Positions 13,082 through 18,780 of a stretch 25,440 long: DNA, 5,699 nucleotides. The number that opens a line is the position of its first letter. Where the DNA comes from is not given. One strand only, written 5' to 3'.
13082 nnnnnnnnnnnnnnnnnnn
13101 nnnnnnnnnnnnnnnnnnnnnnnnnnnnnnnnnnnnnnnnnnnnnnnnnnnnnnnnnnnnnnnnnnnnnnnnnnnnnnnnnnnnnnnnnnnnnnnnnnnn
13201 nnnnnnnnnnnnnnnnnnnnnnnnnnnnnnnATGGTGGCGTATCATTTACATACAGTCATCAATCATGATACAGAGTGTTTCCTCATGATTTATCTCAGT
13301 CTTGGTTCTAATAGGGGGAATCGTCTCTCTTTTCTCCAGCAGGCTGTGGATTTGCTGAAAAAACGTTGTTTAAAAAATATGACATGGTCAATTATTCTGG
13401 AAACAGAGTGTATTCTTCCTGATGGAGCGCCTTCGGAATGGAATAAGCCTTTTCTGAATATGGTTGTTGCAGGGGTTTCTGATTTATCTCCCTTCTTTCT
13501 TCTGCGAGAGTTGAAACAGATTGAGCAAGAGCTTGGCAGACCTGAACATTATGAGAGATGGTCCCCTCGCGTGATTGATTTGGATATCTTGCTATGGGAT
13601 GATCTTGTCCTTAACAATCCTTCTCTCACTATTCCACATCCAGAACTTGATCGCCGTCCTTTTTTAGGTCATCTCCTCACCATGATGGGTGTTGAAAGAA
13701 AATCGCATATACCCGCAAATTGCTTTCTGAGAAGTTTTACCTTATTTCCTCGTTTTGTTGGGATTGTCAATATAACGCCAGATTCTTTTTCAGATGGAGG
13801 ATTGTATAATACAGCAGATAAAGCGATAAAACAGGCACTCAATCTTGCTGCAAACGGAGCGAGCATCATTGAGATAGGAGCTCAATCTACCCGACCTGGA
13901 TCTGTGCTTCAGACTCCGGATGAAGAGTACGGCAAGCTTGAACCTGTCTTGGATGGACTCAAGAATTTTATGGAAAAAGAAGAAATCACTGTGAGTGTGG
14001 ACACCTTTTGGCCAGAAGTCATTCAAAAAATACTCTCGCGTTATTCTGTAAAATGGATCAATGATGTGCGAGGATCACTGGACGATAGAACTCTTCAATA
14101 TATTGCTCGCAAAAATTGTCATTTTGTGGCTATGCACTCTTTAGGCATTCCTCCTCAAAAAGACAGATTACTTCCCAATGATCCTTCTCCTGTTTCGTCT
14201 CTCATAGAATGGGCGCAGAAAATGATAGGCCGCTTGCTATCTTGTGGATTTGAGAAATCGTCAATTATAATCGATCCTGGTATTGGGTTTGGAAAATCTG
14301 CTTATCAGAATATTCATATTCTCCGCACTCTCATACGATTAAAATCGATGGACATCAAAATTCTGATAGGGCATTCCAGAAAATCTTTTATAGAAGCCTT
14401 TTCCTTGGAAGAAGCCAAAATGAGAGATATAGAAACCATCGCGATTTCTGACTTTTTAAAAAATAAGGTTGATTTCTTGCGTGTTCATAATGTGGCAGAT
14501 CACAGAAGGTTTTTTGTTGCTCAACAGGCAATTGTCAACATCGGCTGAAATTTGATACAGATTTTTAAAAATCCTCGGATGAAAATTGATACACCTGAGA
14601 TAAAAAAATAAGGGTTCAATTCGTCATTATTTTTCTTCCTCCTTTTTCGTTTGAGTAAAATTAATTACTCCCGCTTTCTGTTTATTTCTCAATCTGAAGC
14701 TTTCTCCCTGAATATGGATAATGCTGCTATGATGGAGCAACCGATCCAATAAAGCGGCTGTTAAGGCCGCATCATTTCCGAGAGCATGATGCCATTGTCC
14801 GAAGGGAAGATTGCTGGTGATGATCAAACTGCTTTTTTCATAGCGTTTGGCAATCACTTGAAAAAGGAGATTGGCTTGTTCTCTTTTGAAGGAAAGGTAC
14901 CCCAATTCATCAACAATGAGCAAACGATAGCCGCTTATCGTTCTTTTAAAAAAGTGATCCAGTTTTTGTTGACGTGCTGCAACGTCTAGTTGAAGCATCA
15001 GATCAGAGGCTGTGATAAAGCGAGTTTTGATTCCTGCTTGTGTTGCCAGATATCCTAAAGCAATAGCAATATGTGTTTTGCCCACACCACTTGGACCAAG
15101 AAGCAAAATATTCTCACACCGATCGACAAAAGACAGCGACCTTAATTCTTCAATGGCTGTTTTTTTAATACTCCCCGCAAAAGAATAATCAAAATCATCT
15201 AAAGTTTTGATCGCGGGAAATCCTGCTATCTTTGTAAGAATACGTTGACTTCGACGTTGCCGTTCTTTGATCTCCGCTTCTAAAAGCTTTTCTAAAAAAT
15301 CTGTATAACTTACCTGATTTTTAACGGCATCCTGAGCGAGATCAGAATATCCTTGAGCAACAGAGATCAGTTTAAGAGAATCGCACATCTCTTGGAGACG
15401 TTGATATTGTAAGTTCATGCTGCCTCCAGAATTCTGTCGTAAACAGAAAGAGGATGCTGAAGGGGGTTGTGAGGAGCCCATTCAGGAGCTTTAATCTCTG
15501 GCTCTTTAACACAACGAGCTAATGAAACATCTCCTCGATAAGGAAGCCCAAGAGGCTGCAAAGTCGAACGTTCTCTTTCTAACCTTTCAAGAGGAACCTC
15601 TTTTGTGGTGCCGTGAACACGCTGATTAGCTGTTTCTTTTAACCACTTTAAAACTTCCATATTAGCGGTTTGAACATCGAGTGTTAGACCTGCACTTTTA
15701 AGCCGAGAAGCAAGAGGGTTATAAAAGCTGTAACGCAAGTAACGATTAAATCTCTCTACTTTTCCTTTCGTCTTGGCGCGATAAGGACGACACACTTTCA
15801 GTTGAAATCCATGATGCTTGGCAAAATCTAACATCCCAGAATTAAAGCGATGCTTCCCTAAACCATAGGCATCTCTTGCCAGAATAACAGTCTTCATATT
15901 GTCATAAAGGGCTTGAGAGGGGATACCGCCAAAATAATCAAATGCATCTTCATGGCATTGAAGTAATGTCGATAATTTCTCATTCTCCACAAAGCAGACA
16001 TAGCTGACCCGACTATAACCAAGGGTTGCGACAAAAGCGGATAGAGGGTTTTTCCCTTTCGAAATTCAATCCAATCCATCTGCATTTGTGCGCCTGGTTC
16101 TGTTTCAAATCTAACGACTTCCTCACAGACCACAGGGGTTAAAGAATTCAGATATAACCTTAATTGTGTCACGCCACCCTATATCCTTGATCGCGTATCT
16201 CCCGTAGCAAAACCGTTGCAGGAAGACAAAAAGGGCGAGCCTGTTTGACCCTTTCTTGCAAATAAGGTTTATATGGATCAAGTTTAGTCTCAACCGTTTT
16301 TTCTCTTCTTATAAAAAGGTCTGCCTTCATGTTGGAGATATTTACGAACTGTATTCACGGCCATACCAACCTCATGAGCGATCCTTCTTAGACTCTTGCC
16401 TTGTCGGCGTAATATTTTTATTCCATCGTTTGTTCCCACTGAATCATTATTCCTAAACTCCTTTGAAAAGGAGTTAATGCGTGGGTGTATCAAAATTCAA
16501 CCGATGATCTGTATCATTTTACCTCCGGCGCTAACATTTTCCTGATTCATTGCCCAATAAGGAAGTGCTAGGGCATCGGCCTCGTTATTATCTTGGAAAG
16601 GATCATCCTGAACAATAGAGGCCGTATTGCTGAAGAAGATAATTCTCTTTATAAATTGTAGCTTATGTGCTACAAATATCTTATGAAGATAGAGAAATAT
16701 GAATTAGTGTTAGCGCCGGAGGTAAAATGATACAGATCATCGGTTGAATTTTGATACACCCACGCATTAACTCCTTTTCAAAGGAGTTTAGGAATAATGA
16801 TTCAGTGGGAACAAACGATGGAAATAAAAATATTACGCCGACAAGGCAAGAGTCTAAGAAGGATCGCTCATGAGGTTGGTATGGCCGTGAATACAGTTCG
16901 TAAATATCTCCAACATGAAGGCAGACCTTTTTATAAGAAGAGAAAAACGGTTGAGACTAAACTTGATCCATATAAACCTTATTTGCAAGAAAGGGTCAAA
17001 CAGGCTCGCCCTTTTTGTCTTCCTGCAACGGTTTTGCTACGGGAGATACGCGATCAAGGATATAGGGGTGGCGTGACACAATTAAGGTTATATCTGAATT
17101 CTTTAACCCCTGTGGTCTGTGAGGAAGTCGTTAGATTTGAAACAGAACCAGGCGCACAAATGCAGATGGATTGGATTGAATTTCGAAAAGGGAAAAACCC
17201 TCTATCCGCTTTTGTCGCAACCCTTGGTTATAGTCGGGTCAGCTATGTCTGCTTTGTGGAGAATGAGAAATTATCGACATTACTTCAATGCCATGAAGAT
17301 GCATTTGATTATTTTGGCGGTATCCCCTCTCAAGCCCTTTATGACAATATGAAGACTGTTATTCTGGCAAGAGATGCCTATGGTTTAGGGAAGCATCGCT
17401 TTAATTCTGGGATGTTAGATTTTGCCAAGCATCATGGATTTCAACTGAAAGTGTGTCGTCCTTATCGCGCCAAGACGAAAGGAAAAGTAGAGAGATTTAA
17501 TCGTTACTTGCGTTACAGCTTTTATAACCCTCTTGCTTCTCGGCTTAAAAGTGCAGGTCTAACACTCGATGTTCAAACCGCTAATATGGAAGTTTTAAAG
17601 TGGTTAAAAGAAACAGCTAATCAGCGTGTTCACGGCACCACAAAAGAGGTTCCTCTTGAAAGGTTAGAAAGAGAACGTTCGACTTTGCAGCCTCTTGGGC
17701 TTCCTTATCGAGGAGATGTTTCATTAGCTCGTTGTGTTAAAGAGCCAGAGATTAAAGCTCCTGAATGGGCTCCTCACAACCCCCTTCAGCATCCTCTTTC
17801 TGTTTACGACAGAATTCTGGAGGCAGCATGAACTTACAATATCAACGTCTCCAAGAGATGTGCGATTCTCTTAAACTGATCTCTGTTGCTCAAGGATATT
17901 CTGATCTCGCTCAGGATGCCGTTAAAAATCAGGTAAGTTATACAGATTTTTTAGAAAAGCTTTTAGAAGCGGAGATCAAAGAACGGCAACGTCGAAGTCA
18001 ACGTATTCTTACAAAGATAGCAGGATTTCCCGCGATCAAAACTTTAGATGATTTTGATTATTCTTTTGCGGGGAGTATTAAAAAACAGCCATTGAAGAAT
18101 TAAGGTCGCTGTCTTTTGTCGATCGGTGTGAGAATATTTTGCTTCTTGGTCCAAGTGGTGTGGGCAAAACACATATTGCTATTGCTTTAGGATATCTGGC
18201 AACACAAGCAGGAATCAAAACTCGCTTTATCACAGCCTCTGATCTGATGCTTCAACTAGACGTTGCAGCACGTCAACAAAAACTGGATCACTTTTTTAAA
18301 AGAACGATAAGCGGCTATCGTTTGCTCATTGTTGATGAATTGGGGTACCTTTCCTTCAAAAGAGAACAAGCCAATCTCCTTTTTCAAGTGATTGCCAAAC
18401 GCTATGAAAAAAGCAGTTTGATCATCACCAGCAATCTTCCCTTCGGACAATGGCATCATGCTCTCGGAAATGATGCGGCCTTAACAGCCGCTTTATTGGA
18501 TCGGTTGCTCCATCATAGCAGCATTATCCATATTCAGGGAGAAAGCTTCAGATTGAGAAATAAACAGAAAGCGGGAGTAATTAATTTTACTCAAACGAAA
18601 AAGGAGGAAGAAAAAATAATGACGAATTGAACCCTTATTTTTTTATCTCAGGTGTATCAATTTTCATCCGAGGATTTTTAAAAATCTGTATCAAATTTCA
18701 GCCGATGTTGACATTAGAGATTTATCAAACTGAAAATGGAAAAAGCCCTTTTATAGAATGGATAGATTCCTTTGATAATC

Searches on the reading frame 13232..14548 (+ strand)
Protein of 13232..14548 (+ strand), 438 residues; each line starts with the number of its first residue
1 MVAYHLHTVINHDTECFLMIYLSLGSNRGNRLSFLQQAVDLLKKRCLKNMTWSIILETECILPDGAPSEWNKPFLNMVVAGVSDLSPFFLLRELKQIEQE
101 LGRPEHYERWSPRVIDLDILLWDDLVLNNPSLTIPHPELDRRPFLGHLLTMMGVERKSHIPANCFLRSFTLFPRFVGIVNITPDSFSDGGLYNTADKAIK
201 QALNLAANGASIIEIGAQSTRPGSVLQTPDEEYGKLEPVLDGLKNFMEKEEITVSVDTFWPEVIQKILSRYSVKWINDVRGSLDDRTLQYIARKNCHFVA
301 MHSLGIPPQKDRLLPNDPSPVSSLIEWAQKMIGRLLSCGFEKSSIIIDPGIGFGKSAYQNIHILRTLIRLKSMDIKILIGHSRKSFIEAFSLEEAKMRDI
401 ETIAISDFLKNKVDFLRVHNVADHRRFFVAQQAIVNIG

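Call 8: search_protein_families(library=ncbifam, max_evalue=0.01, proteins=[window:13232-14548:+])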
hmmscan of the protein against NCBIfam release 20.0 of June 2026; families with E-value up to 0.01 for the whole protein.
window:13232-14548:+ (438 aa): 9 families
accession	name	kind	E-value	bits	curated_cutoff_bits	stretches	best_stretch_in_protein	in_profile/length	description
TIGR01496.1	DHPS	equivalog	4.3e-67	226.5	162.6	1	176-431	3-255/258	dihydropteroate synthase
NF008625.0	PRK11613.1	equivalog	2.9e-40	138.1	455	1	172-422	14-260/282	dihydropteroate synthase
NF000296.1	Sul3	exception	1.4e-38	133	475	1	175-422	4-250/263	sulfonamide-resistant dihydropteroate synthase Sul3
NF033502.0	Sul4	exception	2.1e-33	116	600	1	176-435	8-276/277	sulfonamide-resistant dihydropteroate synthase Sul4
NF000295.1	Sul2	exception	3.6e-30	105.7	575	1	176-420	8-250/271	sulfonamide-resistant dihydropteroate synthase Sul2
TIGR01498.1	folK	equivalog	8.3e-26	90.6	54.1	1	21-146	2-120/128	2-amino-4-hydroxy-6-hydroxymethyldihydropteridine diphosphokinase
NF000294.1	Sul1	exception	8.7e-23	81.4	600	1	176-426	4-254/278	sulfonamide-resistant dihydropteroate synthase Sul1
NF007595.0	PRK10239.1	equivalog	4.9e-14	52.4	252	1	19-147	3-127/159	2-amino-4-hydroxy-6-hydroxymethyldihydropteridine diphosphokinase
NF010692.0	PRK14092.1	equivalog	1.1e-12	48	234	1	65-146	49-130/163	2-amino-4-hydroxy-6-hydroxymethyldihydropteridine diphosphokinase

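Call 36: list_cluster_members(proteins=[P0001, window:13232-14548:+, window:11766-11981:-, window:10674-10982:-])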
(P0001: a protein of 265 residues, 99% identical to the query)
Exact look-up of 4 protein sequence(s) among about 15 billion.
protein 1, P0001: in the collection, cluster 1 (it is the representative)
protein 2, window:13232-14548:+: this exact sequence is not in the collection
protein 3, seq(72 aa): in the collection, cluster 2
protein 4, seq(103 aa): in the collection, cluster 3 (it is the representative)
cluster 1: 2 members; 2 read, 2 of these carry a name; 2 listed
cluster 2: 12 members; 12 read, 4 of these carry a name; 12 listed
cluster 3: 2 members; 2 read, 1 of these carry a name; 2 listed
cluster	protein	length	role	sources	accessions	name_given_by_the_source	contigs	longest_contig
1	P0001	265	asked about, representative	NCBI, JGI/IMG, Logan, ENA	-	hypothetical protein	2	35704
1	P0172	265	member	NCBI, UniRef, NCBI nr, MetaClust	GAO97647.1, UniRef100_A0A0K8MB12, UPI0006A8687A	hypothetical protein Cva_00283 [Caedimonas varicaedens] | Uncharacterized protein n=1 Tax=Caedimonas varicaedens TaxID=1629334 ... | status=active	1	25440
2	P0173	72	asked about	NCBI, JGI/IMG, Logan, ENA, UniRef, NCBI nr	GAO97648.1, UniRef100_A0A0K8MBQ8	cold shock-like protein CspE [Caedimonas varicaedens] | Cold shock-like protein CspE n=1 Tax=Caedimonas varicaedens TaxID=1629334 ...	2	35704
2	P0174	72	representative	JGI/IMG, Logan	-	-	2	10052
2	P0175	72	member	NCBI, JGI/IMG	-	CspA family cold shock protein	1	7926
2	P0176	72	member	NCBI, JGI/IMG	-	CspA family cold shock protein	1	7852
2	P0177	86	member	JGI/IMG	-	CspA family cold shock protein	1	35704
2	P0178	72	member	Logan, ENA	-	-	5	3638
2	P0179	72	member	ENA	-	-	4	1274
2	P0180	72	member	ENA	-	-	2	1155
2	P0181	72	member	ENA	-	-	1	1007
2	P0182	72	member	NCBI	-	-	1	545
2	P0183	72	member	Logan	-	-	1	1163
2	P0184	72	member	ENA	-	-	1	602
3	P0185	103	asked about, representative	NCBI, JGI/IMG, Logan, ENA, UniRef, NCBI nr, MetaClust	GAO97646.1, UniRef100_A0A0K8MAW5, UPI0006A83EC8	integration host factor subunit beta [Caedimonas varicaedens] | integration host factor subunit beta | Integration host factor subunit beta n=1 Tax=Caedimonas varicaedens TaxID=1629334 ...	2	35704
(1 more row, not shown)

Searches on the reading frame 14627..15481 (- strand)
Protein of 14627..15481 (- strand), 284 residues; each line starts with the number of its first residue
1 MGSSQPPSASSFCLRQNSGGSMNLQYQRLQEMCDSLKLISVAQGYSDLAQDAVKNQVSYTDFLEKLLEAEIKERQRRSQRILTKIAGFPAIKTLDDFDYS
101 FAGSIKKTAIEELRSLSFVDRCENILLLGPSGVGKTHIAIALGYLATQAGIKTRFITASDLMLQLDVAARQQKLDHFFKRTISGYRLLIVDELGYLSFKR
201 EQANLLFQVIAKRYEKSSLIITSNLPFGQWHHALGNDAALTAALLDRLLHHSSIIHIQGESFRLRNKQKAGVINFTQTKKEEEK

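Call 8: search_protein_families(library=ncbifam, max_evalue=0.01, proteins=[window:14627-15481:-])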
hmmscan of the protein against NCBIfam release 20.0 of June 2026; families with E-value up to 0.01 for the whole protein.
window:14627-15481:- (284 aa): 17 families
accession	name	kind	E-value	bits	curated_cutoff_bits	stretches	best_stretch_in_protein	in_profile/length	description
NF006616.1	PRK09183.1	subfamily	4.1e-122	406.3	300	1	23-274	1-252/253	IS21-like element helper ATPase IstB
NF038214.1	IS21_help_AAA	equivalog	1.3e-85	286.8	200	1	33-266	1-232/232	IS21-like element helper ATPase IstB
NF005098.0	PRK06526.1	subfamily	1.6e-66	224.4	296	1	32-279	19-264/266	transposase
NF006038.0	PRK08181.1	subfamily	2.7e-45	154.7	317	1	25-267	9-250/271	transposase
NF005992.0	PRK08116.1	subfamily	3.5e-14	52.6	189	1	124-269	114-258/269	hypothetical protein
NF005304.0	PRK06835.1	equivalog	6.5e-14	51.8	215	1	117-269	178-326/330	ATP-binding protein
NF009043.0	PRK12377.1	subfamily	4.3e-11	42.9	389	1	70-263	47-238/248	ATP-binding protein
NF001154.0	PRK00149.3-3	equivalog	2.2e-10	40.1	410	1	75-222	101-254/462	chromosomal replication initiator protein DnaA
TIGR00362.1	DnaA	equivalog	9.4e-10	38.1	343.9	1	121-223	136-240/437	chromosomal replication initiator protein DnaA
TIGR03420.1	DnaA_homol_Hda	equivalog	4.4e-07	29.7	194.8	1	100-231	16-138/226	DnaA regulatory inactivator Hda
NF005931.1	PRK07952.1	equivalog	7.5e-07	28.9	357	1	99-267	74-242/246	replicative helicase loader DnaC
NF006505.0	PRK08939.1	equivalog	1.1e-05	24.9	228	1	25-263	59-304/306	primosomal protein DnaI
NF040713.1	ZapE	equivalog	3.7e-05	23.2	140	1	121-276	51-208/344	cell division protein ZapE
NF009882.0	PRK13341.1-3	equivalog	0.00026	19.2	1197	1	113-195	45-122/734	AAA family ATPase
NF009087.0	PRK12422.1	equivalog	0.0012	18.1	657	1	123-223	142-241/455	chromosomal replication initiator protein DnaA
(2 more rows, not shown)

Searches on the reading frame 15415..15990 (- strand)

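Call 17: search_protein_families(library=pfam, max_evalue=0.001, proteins=[window:15415-15990:-])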
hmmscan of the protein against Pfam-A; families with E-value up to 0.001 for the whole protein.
window:15415-15990:- (191 aa): 2 families
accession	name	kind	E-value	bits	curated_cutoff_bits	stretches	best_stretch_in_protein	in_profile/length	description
PF00665.32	rve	-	1.1e-05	26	32.6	1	4-71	45-101/102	Integrase core domain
PF13683.12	rve_3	-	4.5e-05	23.5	26.5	1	61-117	2-50/67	Integrase core domain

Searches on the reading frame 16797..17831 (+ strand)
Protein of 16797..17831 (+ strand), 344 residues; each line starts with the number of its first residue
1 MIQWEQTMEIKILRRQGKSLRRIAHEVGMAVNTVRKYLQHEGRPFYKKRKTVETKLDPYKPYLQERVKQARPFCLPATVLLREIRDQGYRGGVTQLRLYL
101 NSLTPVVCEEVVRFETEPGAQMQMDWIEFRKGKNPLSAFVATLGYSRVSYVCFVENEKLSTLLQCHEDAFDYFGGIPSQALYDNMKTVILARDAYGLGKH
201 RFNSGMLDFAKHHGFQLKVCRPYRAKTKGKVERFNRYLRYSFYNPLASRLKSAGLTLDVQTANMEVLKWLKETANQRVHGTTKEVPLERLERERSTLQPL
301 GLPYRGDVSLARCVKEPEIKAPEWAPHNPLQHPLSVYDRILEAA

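Call 8: search_protein_families(library=ncbifam, max_evalue=0.01, proteins=[window:16797-17831:+])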
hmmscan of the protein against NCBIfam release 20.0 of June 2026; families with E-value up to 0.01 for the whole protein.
window:16797-17831:+ (344 aa): 4 families
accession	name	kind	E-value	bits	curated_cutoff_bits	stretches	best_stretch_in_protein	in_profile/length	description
NF033546.1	transpos_IS21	equivalog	1.9e-87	293.5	160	1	11-300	2-292/294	IS21 family transposase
NF033577.2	transpos_IS481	equivalog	2e-17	63.6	224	1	13-289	9-283/284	IS481 family transposase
NF033516.0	transpos_IS3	equivalog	8.2e-05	22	160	0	205-284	291-362/369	IS3 family transposase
NF040595.1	HTH_Cbp1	equivalog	0.00034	20.5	140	1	6-50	4-48/135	CRISPR DNA repeat-binding protein Cbp1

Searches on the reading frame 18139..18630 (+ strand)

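Call 17: search_protein_families(library=pfam, max_evalue=0.001, proteins=[window:18139-18630:+])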
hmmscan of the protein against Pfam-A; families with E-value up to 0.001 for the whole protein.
window:18139-18630:+ (163 aa): 3 families
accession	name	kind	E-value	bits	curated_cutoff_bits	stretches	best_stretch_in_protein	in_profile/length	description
PF01695.23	IstB_IS21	-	5.1e-56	190.3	24.1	1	1-145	96-238/238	IstB-like ATP binding protein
PF00308.24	Bac_DnaA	-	1.1e-08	35.9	23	1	2-98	39-136/162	Bacterial DnaA ATPAse domain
PF00004.35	AAA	-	4e-06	27.8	21.2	1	1-100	2-110/131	ATPase family associated with various cellular activities (AAA)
